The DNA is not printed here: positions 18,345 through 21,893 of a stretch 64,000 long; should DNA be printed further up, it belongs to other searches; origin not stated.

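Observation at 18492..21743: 1083-aa Zn-ribbon + unassigned (HEPN-like?) domain + STAND P-loop NTPase + TPR array: candidate NLR/Avs-like single-gene antiphage sensor with an undescribed N-terminal module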

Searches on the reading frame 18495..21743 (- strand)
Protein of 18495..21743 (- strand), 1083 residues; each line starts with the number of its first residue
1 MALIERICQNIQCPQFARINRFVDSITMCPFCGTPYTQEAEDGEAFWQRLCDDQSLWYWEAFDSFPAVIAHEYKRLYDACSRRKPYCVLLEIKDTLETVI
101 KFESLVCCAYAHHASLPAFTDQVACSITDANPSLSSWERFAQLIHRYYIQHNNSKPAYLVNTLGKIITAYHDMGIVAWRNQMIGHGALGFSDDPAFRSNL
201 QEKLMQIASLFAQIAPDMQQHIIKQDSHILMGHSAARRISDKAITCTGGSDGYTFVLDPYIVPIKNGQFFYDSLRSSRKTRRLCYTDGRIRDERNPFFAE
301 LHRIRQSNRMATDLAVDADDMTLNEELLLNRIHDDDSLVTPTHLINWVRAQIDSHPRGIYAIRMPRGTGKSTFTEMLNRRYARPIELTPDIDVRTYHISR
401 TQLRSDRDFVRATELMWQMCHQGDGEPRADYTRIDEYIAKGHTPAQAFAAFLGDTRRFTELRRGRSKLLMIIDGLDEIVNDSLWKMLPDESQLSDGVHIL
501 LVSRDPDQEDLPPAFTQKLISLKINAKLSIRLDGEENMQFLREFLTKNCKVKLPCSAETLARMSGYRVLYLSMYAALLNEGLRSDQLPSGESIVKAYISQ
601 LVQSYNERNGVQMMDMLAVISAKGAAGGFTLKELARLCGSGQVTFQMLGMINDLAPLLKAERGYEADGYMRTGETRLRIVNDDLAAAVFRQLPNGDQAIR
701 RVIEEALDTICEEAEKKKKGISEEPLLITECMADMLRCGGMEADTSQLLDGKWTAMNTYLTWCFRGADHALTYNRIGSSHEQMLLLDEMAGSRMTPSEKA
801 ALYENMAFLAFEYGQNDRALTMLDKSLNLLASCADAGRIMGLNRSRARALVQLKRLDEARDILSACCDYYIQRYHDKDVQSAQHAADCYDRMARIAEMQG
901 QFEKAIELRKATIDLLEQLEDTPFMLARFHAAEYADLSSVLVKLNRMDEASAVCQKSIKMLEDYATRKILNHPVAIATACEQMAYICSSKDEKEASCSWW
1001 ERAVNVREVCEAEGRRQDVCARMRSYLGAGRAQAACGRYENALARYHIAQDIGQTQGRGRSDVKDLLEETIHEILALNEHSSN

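Call 4: search_protein_families(library=pfam, proteins=[window:18495-21743:-], max_evalue=1)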
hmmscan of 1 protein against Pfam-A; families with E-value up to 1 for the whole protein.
window:18495-21743:- (1083 aa): 14 families
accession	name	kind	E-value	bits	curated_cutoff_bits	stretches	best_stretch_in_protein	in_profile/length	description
PF17874.7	TPR_MalT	-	7.8e-06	25.8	45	1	889-1008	83-192/336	MalT-like TPR region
PF24883.2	NPHP3_N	-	1.7e-05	25.5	24.8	1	355-504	20-164/164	Nephrocystin 3, N-terminal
PF13424.12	TPR_12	-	4.6e-05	24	30.1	2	844-917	7-76/77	Tetratricopeptide repeat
PF13181.12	TPR_8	-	0.00041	20.7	25.7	0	934-960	4-30/34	Tetratricopeptide repeat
PF13428.12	TPR_14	-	0.0033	18.4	23.5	0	844-867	5-28/44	Tetratricopeptide repeat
PF07719.23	TPR_2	-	0.0076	16.7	27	0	886-907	1-22/34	Tetratricopeptide repeat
PF13191.12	AAA_16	-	0.015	16.2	32.6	1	365-482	32-148/167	AAA ATPase domain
PF13176.12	TPR_7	-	0.02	15.4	27.9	0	890-921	3-34/36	Tetratricopeptide repeat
PF25058.1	ARM_TT21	-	0.037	14.4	27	1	893-963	14-89/155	Tetratricopeptide repeat protein 21 ARM repeat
PF14559.12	TPR_19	-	0.052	14.3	25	1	811-864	2-49/68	Tetratricopeptide repeat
PF13401.12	AAA_22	-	0.071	13.9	27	1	357-501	5-120/130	AAA domain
PF05729.18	NACHT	-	0.17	12.1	26.7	1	429-481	71-96/167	NACHT domain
PF12895.13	ANAPC3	-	0.19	12.4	27.2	0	796-865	21-81/82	Anaphase-promoting complex, cyclosome, subunit 3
PF00515.34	TPR_1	-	0.73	10.2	27.8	0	891-907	6-22/34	Tetratricopeptide repeat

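Call 5: search_protein_families(library=padloc, proteins=[window:18495-21743:-], max_evalue=1)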
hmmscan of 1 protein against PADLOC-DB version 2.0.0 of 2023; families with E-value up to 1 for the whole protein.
window:18495-21743:- (1083 aa): 1 family
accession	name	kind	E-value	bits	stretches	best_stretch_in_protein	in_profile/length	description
PDLC01169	TPR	-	0.00054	17.4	1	894-968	157-225/252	TPR repeats containing protein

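Call 6: search_protein_families(library=ncbifam, proteins=[window:18495-21743:-], max_evalue=1)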
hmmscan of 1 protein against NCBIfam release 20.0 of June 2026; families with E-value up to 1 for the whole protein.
window:18495-21743:- (1083 aa): 5 families
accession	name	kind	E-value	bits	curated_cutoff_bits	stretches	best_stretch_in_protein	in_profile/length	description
NF040959.1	MamA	equivalog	0.0032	16.9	200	1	769-915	43-168/204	magnetosome protein MamA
NF006743.0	PRK09270.1-2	equivalog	0.012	14.7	227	1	339-404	10-73/217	nucleoside/nucleotide kinase family protein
NF038403.1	perm_prefix_1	domain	0.045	13.6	30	0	688-724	1-38/59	permease prefix domain 1-containing protein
NF052415.1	T3SS_chap_SctY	equivalog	0.33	11.5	70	1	802-865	42-102/106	type III secretion apparatus assembly chaperone SctY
NF002725.1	PRK02603.1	equivalog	0.57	10.2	143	0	796-871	68-144/173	photosystem I assembly protein Ycf3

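Call 8: find_homologous_proteins(query=window:18495-21743:-)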
Query window:18495-21743:- (1083 aa): 20 proteins with E <= 0.001 among 6266 candidates.
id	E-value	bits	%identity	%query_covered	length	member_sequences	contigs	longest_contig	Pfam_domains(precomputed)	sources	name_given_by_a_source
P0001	0.0e+0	2498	100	100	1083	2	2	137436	PF17874.8,PF24883.3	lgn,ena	-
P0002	1.6e-138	482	31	97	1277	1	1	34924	PF24883.3,PF00515.35,PF13424.13,PF07719.24,PF13374.13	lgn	-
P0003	2.6e-137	478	30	93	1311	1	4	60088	PF13431.13,PF10952.16,PF01535.27,PF13176.13,PF24885.2,PF13428.13,PF13374.13,PF07721.21,PF24883.3,PF00515.35,PF13424.13,PF04218.20,PF13181.13,PF12968.14,PF07719.24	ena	-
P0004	1.3e-128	449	34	61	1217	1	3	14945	PF24883.3,PF00515.35,PF13424.13,PF07719.24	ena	-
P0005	8.4e-124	433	33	64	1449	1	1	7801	-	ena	-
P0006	1.5e-123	432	34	70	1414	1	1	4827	-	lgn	-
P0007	2.6e-123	431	34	69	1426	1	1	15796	-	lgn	-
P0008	1.3e-122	429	36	65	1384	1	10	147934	PF24883.3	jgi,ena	-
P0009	3.0e-119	418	32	65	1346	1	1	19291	PF05729.19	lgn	-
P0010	1.4e-113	399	29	90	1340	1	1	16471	PF00515.35,PF13424.13,PF07719.24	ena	-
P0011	4.5e-108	381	32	65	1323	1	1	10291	-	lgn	-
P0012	2.8e-106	375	30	68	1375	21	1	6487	PF13424.13,PF13374.13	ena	-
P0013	3.3e-104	368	28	84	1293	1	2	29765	PF14559.13,PF00515.35,PF13424.13,PF24885.2,PF13181.13,PF07719.24,PF13374.13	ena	-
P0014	2.0e-98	349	32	64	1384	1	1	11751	-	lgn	-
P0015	9.4e-89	317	29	69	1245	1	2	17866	PF13424.13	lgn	-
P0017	5.6e-53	199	27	59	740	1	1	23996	PF24883.3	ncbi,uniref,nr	ncbi:hypothetical protein MWH28_12305 [Natroniella sulfidigena]|uniref:hypothetical protein n=1 Tax=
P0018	1.9e-51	193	25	59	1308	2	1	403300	PF13176.13,PF13428.13,PF13374.13,PF17874.8,PF24883.3,PF00515.35,PF13424.13,PF14938.13,PF13432.13,PF13181.13,PF07719.24,PF13174.13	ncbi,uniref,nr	ncbi:tetratricopeptide repeat protein [Geosporobacter ferrireducens]|uniref:tetratricopeptide repeat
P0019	5.2e-43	166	26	56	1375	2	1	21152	-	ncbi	-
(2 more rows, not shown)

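Call 19: find_encoding_contigs(protein=P0001, flank=10000, max_places=4)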
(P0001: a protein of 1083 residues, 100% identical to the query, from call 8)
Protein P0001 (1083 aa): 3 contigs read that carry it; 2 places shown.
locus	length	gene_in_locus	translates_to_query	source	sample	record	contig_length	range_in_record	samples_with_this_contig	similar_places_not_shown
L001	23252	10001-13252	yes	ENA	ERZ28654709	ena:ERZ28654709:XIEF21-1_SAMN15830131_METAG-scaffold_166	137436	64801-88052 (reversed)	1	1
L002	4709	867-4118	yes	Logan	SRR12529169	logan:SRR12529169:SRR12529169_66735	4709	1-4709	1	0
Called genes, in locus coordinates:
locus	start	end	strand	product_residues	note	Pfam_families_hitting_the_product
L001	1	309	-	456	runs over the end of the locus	PF20434:BD-FAE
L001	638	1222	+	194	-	PF02659:Mntp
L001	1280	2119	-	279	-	PF13478:XdhC_C, PF02625:XdhC_CoxI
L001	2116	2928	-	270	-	-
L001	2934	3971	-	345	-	PF00586:AIRS, PF02769:AIRS_C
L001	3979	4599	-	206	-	PF01206:TusA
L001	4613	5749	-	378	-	PF00266:Aminotran_5, PF01053:Cys_Met_Meta_PP, PF01041:DegT_DnrJ_EryC1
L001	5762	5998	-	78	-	PF11823:Se_S_carrier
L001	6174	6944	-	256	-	PF19842:YqeC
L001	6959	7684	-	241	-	PF13489:Methyltransf_23 (weak), PF05175:MTS (weak), PF13847:Methyltransf_31, PF08241:Methyltransf_11, PF08242:Methyltransf_12 (weak), PF13649:Methyltransf_25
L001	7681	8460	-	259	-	PF02463:SMC_N (faint), PF00005:ABC_tran, PF13304:AAA_21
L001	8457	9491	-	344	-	PF01032:FecCD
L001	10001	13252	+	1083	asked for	PF24883:NPHP3_N (faint), PF17874:TPR_MalT (faint)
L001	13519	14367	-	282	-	PF00106:adh_short, PF08659:KR, PF13561:adh_short_C2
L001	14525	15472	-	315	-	PF00370:FGGY_N (weak), PF00480:ROK, PF01869:BcrAD_BadFG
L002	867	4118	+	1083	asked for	PF24883:NPHP3_N (faint), PF17874:TPR_MalT (faint)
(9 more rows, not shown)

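Call 29: find_encoding_contigs(protein=P0008, flank=10000, max_places=2)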
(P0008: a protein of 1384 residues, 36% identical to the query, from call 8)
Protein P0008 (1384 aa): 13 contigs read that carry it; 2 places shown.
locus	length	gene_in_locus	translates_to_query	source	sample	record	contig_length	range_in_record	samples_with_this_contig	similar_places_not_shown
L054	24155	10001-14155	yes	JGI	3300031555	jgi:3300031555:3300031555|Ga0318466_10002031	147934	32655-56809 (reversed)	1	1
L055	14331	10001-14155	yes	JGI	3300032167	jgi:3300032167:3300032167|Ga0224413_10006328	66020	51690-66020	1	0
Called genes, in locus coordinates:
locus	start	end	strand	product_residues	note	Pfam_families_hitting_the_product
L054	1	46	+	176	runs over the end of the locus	-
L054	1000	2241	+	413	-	PF13306:LRR_5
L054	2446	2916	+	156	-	-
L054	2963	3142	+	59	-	PF13306:LRR_5 (weak)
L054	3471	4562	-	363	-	PF03382:DUF285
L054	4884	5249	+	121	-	PF10825:DUF2752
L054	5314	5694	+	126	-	PF12773:DZR (weak), PF13240:Zn_Ribbon_1 (weak), PF05154:TM2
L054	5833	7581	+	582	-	PF01301:Glyco_hydro_35, PF02449:Glyco_hydro_42 (weak), PF21317:BetaGal_ABD_1, PF21467:BetaGal_gal-bd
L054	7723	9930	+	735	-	-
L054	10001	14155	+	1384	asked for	PF24883:NPHP3_N (faint)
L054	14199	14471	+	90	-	-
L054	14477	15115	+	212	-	-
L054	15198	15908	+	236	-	-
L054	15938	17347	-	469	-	PF01554:MatE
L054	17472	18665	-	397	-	PF07690:MFS_1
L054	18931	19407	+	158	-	PF13669:Glyoxalase_4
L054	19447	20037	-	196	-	PF01470:Peptidase_C15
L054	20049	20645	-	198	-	PF13189:Cytidylate_kin2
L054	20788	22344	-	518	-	PF00474:SSF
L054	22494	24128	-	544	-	PF00501:AMP-binding, PF13193:AMP-binding_C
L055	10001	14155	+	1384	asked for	PF24883:NPHP3_N (faint)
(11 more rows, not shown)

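Call 30: find_encoding_contigs(protein=P0003, flank=10000, max_places=2)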
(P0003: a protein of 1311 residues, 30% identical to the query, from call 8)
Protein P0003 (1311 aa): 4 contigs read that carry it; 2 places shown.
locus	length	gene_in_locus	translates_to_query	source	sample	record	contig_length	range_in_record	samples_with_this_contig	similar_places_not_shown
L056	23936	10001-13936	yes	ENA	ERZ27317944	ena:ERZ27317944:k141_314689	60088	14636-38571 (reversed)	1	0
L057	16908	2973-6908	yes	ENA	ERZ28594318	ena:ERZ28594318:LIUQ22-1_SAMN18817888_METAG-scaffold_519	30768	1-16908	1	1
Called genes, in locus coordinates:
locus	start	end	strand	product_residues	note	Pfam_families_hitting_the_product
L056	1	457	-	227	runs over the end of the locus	PF00149:Metallophos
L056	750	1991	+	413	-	PF00078:RVT_1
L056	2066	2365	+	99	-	-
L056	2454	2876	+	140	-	-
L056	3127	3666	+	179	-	-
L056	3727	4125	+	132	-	-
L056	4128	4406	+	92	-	PF05402:PqqD (weak)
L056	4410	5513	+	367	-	PF04055:Radical_SAM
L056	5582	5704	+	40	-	-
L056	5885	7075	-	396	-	PF00872:Transposase_mut, PF10551:MULE (weak)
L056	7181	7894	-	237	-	PF08843:AbiEii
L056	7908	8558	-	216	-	-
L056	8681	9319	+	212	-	PF13635:DUF4143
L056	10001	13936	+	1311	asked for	PF13424:TPR_12, PF13424:TPR_12, PF13424:TPR_12, PF13424:TPR_12, PF13374:TPR_10, PF13424:TPR_12, PF13424:TPR_12, PF13424:TPR_12, +17 more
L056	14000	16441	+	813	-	-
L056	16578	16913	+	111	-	-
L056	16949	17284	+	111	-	-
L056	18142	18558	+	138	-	-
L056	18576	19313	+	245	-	PF13930:Endonuclea_NS_2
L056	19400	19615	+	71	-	-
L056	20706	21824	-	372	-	PF14659:Phage_int_SAM_3, PF22022:Phage_int_M (weak), PF00589:Phage_integrase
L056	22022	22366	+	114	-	-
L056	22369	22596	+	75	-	-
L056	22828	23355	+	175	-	-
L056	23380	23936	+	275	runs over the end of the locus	PF13930:Endonuclea_NS_2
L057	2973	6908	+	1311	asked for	PF13424:TPR_12, PF13424:TPR_12, PF13424:TPR_12, PF13424:TPR_12, PF13374:TPR_10, PF13424:TPR_12, PF13424:TPR_12, PF13424:TPR_12, +17 more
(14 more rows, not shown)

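Call 31: find_encoding_contigs(protein=P0018, flank=10000, max_places=1)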
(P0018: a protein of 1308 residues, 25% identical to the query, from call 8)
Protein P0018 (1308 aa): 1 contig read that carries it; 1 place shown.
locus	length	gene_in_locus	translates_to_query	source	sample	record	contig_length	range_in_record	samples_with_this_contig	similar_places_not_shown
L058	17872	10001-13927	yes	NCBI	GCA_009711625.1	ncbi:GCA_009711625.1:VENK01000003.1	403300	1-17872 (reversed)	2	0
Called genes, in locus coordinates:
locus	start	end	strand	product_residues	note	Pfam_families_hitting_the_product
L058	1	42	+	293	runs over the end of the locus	-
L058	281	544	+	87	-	PF13358:DDE_3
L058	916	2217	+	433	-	PF13701:DDE_Tnp_1_4, PF01609:DDE_Tnp_1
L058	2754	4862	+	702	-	PF04055:Radical_SAM (faint)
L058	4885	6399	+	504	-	PF13589:HATPase_c_3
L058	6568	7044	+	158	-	PF01797:Y1_Tnp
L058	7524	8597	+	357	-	PF14072:DndB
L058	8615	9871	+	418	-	PF00753:Lactamase_B, PF23023:Anti-Pycsar_Apyc1, PF12706:Lactamase_B_2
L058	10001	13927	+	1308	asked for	PF13176:TPR_7 (faint), PF24883:NPHP3_N, PF17874:TPR_MalT (faint), PF00515:TPR_1 (faint), PF07719:TPR_2 (faint), PF13174:TPR_6 (faint), PF13424:TPR_12 (weak), PF13424:TPR_12, +5 more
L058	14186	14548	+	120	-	-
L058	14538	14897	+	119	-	PF05717:TnpB_IS66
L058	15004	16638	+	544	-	PF13007:LZ_Tnp_IS66 (weak), PF03050:DDE_Tnp_IS66, PF13817:DDE_Tnp_IS66_C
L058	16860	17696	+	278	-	PF13276:HTH_21, PF00665:rve, PF24764:rva_4, PF13683:rve_3, PF13333:rve_2 (weak)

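Call 32: find_encoding_contigs(protein=P0002, flank=10000, max_places=1)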
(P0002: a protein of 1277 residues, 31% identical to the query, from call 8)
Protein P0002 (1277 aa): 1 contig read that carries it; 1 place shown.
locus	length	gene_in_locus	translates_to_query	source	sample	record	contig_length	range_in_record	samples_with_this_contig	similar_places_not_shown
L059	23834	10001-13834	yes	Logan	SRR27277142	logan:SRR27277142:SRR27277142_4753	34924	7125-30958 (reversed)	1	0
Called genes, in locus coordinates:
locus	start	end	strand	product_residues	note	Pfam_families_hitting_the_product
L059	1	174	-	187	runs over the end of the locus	-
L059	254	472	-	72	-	-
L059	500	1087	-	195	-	-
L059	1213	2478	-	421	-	PF02534:T4SS-DNA_transf, PF10412:TrwB_AAD_bind, PF12696:TraG-D_C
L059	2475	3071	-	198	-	PF00574:CLP_protease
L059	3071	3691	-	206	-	-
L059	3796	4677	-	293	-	-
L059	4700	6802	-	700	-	-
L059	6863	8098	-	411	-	-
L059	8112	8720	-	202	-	-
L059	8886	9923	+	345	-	PF13643:DUF4145 (faint)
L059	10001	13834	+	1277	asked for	PF24883:NPHP3_N (weak), PF00515:TPR_1 (faint), PF07719:TPR_2 (faint), PF13374:TPR_10 (faint), PF13424:TPR_12 (weak)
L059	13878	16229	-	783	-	PF00069:Pkinase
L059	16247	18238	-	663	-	-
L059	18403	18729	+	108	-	-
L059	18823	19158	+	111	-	-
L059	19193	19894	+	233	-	PF00092:VWA (weak)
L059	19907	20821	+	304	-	PF13672:PP2C_2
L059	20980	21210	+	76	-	-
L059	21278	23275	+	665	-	PF00069:Pkinase (faint)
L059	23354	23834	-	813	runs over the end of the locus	-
